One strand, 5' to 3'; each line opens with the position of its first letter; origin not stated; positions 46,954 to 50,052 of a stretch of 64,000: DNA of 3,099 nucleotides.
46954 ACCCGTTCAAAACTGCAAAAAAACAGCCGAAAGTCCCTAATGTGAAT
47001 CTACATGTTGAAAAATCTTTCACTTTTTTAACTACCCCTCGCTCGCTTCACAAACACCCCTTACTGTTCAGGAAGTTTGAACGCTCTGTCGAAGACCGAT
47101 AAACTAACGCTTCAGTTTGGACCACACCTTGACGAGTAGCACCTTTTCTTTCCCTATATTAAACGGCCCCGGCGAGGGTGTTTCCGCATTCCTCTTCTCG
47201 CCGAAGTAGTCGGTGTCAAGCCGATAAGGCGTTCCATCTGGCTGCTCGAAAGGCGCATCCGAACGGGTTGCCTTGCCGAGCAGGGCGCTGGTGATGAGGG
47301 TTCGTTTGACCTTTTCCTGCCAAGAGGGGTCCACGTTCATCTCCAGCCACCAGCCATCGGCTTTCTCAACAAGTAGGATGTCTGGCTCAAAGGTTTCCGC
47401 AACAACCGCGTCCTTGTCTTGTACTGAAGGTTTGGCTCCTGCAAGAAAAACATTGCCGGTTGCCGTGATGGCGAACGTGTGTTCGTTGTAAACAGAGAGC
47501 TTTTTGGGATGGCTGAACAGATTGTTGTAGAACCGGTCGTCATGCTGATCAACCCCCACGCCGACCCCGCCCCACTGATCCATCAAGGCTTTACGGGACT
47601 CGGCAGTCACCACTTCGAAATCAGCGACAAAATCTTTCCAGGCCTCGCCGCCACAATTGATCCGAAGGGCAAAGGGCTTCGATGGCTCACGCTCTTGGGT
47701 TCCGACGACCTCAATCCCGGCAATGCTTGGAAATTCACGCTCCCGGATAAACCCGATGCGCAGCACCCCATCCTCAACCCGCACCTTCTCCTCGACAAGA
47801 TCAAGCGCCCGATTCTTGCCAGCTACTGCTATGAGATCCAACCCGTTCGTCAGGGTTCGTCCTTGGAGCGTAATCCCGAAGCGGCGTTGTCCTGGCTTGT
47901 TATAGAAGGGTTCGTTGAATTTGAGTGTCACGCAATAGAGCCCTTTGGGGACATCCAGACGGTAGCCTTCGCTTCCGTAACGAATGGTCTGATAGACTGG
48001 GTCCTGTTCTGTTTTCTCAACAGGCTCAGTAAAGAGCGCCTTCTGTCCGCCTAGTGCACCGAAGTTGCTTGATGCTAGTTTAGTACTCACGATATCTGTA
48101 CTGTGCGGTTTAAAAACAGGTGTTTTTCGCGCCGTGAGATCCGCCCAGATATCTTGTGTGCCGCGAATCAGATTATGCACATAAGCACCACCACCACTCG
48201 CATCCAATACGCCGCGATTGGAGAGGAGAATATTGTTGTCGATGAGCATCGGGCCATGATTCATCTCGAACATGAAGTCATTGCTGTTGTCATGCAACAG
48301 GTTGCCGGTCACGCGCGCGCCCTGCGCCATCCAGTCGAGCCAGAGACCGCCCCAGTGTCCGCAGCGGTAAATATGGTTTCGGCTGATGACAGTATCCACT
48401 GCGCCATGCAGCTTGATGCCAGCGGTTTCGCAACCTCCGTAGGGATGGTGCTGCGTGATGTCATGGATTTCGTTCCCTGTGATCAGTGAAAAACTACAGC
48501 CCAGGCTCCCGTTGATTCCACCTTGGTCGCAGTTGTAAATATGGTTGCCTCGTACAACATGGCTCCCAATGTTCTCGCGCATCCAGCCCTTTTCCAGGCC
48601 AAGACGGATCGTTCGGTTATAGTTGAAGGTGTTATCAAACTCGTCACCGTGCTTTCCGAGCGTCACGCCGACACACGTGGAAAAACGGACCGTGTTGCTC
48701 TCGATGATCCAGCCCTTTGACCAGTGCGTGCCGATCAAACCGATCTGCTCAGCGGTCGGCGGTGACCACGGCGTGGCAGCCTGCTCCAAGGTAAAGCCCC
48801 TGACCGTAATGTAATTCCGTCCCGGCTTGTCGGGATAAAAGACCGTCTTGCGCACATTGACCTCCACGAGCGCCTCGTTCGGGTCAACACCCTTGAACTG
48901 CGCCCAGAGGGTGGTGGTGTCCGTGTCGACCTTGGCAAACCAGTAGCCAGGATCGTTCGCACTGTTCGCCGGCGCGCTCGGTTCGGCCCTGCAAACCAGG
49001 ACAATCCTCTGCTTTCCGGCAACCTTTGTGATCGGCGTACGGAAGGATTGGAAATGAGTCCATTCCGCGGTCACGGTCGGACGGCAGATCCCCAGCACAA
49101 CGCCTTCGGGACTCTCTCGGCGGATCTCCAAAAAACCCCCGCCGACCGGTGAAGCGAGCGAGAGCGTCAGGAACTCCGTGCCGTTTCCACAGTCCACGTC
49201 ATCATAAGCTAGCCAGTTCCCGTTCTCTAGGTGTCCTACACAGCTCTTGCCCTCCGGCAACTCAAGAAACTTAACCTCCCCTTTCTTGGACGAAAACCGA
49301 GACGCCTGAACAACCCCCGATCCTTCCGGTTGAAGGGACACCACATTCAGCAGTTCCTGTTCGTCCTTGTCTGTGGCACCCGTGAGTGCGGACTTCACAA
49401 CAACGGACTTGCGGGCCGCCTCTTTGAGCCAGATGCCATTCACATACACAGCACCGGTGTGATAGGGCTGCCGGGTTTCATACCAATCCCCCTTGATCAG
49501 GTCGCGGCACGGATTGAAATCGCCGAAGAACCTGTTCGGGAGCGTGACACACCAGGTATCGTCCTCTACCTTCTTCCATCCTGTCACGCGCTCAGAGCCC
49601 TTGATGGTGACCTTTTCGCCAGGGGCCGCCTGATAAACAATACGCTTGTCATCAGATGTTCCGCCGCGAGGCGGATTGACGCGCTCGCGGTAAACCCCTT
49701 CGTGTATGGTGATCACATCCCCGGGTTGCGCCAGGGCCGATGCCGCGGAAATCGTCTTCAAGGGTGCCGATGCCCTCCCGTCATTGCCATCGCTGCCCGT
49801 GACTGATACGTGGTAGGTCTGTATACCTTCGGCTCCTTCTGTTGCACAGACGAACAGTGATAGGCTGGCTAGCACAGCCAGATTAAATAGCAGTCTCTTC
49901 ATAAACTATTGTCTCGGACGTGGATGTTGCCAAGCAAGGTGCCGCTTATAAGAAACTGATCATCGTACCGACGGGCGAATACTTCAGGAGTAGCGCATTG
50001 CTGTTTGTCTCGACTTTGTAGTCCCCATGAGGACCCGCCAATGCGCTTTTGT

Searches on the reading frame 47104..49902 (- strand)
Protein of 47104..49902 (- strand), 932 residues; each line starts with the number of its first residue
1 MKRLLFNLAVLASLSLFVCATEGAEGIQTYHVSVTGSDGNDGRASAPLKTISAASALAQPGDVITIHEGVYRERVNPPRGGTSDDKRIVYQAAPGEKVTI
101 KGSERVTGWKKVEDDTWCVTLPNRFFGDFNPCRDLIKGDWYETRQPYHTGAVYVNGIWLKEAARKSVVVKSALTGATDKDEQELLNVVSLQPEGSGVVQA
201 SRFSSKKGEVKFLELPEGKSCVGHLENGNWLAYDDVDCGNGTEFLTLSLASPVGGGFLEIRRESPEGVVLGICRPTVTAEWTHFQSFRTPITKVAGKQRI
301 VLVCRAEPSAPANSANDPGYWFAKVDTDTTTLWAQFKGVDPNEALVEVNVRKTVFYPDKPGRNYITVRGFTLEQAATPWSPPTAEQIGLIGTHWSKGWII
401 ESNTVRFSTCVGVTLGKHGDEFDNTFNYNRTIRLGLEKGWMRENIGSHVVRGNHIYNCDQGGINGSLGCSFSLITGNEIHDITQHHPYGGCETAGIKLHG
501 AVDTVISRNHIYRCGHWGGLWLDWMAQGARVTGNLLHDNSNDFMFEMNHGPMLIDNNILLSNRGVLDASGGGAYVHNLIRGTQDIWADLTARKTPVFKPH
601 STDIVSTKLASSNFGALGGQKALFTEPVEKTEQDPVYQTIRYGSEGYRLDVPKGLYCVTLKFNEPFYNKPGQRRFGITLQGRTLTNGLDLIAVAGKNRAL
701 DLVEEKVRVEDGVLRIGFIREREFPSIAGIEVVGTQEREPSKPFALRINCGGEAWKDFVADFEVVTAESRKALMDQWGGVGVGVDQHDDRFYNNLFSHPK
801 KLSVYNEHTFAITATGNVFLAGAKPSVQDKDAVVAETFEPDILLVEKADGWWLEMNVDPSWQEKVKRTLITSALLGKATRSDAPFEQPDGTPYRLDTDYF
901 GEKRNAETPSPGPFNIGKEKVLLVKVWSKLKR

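Call 5: search_protein_families(library=pfam, proteins=[window:47104-49902:-], max_evalue=0.01)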
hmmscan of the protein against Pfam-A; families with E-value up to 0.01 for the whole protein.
window:47104-49902:- (932 aa): 6 families
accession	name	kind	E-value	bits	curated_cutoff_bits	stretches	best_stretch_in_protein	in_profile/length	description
PF21258.2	Glyco_hydro_120_ins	-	3.5e-25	89.2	27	2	106-177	1-73/121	Glycoside hydrolase 120, insertion domain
PF03422.21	CBM_6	-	8.9e-15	55.5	28.9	1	216-311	19-115/125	Carbohydrate binding module (family 6)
PF11721.14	Malectin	-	1.1e-13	51.9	23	1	626-719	44-140/163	Malectin domain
PF13229.12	Beta_helix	-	1.2e-10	41.7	25.9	1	396-557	9-156/158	Right handed beta helix region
PF05048.19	NosD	-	5.5e-06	26.4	23.6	1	423-580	2-147/212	Periplasmic copper-binding protein (NosD)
PF07602.17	DUF1565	-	2.1e-05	24.4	20.3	1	34-74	1-41/257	Protein of unknown function (DUF1565)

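Call 6: search_protein_families(library=ncbifam, proteins=[window:47104-49902:-], max_evalue=0.01)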
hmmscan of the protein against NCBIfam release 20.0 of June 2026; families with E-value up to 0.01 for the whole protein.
window:47104-49902:- (932 aa): 3 families
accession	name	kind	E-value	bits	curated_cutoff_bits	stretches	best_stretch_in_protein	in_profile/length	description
NF049877.1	GlucurArabfur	equivalog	3.4e-08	31.5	1800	1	620-733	1108-1229/1400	beta-d-glucuronidase/beta-L-arabinofuranosidase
NF047854.1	LIC10774_subfam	equivalog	1.7e-06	27.2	380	1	29-75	61-107/358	LIC10774/LIC10365 family surface protein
NF041899.1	pec_ly_PelN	equivalog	0.00015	20.7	740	1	12-72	9-70/437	pectate lyase PelN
